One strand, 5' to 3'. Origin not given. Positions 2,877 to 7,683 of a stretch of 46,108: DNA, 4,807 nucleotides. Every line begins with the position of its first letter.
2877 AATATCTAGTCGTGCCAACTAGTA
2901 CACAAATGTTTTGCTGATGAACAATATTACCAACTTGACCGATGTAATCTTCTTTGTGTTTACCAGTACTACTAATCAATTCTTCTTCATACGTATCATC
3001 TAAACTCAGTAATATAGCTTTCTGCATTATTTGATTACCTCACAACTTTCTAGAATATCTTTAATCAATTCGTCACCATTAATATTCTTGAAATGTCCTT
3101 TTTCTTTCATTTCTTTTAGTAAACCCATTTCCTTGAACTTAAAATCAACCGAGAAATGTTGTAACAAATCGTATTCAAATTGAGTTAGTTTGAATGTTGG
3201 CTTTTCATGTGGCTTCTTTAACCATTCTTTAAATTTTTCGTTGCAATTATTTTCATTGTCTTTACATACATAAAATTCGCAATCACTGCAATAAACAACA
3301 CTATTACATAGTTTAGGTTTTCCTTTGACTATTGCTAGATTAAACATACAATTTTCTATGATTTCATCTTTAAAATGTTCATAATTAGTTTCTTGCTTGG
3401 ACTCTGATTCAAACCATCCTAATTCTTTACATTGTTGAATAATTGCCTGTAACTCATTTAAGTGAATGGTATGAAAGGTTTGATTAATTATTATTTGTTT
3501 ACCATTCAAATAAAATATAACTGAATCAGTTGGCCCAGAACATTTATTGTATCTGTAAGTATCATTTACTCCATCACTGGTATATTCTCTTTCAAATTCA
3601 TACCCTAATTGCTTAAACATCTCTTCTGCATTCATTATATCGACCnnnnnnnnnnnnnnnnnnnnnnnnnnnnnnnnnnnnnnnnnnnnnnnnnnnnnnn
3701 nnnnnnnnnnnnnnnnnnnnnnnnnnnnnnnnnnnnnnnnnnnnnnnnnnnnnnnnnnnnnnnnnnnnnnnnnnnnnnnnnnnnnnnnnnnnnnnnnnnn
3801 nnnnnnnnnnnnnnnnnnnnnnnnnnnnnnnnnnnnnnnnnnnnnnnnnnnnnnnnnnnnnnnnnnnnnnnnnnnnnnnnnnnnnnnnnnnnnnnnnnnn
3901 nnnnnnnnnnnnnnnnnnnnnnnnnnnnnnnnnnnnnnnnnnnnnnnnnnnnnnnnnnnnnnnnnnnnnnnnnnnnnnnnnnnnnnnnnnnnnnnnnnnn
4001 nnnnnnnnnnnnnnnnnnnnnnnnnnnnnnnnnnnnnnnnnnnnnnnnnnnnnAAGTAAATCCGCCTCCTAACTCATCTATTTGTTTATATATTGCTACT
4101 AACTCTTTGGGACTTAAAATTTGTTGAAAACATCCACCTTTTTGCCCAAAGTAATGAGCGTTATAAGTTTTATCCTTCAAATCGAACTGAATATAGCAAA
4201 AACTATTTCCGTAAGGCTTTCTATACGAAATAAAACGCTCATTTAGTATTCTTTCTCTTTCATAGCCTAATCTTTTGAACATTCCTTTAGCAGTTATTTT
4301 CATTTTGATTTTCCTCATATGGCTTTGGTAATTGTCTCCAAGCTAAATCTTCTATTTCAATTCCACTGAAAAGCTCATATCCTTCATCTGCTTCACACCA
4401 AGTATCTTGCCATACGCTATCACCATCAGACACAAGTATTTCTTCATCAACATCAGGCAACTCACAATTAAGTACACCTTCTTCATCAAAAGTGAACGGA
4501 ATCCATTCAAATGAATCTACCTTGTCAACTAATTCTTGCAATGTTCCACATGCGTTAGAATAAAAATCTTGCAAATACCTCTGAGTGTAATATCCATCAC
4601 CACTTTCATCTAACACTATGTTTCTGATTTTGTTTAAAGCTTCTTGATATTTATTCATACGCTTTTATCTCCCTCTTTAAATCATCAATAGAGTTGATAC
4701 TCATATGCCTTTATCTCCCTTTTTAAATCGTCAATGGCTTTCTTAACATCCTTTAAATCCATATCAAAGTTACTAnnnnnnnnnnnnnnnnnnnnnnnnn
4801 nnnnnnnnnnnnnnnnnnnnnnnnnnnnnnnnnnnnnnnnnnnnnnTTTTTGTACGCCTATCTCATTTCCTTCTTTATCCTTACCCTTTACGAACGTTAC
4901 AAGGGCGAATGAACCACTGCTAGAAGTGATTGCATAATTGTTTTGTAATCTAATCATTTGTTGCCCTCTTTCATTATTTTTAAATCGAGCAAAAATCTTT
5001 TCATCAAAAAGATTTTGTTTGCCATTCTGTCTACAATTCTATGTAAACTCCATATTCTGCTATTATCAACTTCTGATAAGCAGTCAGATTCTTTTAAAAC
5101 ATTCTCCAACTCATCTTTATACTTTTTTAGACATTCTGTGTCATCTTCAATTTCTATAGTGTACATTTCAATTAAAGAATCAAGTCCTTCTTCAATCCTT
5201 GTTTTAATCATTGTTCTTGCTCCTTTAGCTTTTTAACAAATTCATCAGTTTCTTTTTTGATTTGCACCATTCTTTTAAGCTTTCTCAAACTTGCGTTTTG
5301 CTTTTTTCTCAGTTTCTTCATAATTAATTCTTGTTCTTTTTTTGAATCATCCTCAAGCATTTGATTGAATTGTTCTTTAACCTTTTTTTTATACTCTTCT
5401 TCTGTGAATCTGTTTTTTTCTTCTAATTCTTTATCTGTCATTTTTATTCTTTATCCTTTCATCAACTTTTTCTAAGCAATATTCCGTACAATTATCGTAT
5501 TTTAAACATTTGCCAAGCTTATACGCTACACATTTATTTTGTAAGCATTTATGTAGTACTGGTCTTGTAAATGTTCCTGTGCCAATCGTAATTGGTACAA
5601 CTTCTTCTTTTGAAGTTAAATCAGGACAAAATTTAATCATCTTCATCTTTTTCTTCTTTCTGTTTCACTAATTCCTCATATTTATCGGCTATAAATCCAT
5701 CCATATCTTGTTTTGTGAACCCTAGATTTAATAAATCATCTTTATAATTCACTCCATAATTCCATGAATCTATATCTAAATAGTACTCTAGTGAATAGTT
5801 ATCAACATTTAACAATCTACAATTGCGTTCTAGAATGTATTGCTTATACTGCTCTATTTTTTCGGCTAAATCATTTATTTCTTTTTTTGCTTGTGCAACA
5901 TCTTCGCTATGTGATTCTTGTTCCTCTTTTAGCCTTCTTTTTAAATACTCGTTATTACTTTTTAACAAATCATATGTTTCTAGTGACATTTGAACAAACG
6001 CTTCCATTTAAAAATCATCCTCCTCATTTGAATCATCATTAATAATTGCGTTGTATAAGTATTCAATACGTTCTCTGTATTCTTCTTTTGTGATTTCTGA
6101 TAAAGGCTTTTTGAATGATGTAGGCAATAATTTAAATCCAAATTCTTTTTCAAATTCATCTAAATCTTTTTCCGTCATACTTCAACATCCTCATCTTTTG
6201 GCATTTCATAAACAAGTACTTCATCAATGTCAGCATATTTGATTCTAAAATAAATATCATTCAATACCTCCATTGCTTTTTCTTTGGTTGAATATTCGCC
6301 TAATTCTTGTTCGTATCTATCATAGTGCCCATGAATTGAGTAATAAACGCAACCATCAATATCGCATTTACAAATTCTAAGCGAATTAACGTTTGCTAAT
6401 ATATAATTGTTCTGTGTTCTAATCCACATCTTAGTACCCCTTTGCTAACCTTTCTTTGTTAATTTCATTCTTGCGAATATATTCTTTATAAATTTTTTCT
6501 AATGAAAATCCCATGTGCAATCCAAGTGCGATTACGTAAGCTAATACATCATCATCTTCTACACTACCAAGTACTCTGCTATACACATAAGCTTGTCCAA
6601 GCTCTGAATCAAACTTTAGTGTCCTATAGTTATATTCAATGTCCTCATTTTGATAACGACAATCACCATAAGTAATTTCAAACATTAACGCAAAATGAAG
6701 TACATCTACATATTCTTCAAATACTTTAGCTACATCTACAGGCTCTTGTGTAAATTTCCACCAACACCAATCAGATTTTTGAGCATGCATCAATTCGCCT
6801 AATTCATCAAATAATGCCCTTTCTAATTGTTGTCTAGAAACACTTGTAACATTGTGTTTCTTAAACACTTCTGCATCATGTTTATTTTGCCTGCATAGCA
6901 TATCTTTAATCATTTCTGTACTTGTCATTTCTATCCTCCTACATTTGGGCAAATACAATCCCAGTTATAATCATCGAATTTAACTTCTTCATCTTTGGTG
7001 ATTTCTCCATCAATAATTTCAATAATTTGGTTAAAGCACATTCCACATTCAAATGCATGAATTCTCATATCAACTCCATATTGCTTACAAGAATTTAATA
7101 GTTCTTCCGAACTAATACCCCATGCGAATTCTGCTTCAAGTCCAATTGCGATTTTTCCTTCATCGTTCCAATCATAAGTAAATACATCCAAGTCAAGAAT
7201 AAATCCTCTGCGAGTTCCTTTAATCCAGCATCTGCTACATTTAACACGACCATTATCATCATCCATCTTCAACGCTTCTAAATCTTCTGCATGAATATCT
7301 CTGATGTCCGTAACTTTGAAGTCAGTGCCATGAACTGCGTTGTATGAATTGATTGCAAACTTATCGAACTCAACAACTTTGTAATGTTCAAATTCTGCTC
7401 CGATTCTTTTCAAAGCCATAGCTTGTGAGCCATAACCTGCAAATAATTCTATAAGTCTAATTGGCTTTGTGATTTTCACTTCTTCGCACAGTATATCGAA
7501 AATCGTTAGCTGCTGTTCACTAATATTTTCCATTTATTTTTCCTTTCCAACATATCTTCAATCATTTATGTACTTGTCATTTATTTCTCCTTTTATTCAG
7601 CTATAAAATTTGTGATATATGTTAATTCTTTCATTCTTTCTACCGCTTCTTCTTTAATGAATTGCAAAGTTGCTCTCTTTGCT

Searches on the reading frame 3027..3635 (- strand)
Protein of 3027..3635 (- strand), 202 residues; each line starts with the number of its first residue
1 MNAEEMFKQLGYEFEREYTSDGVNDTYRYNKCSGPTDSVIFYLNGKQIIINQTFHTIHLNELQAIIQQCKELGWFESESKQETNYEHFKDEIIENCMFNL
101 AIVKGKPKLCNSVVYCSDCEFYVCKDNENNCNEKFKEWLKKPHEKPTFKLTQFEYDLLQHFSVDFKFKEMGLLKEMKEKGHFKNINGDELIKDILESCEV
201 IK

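Call 86: search_protein_families(library=phrogs, max_evalue=0.001, proteins=[window:3027-3635:-])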
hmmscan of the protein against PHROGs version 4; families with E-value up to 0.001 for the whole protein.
window:3027-3635:- (202 aa): 1 family
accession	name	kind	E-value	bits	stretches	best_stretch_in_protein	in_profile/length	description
phrog_22292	-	unknown function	3.2e-09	37.8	1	83-166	2-83/155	-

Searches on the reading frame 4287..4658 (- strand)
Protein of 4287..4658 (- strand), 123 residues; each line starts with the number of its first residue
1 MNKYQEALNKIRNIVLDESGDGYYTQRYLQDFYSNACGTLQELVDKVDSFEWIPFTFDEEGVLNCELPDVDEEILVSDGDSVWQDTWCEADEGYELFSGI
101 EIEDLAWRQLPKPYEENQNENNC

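Call 86: search_protein_families(library=phrogs, max_evalue=0.001, proteins=[window:4287-4658:-])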
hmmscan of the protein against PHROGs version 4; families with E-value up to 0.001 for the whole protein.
window:4287-4658:- (123 aa): 1 family
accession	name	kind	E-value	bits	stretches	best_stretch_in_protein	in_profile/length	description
phrog_924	-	unknown function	0.00042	21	1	66-122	98-158/267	-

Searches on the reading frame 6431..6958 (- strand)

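Call 86: search_protein_families(library=phrogs, max_evalue=0.001, proteins=[window:6431-6958:-])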
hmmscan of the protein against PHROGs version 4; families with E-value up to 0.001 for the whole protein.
window:6431-6958:- (175 aa): 2 families
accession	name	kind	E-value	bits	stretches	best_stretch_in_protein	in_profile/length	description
phrog_173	-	DNA, RNA and nucleotide metabolism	1.6e-25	91.1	1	8-175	23-188/196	nucleoside triphosphate pyrophosphohydrolase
phrog_12184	-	other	3.4e-05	25.2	0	137-175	115-153/153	nucleotide pyrophosphohydrolase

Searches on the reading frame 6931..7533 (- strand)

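Call 86: search_protein_families(library=phrogs, max_evalue=0.001, proteins=[window:6931-7533:-])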
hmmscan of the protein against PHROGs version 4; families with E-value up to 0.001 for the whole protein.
window:6931-7533:- (200 aa): 3 families
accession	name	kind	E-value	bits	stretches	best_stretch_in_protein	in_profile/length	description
phrog_2715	-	unknown function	1.2e-25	91.4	1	99-200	49-149/149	-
phrog_116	-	other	5e-11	42.6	1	9-85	192-268/779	DNA methyltransferase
phrog_363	-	other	1.2e-07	32.1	1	21-85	50-112/327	DNA methyltransferase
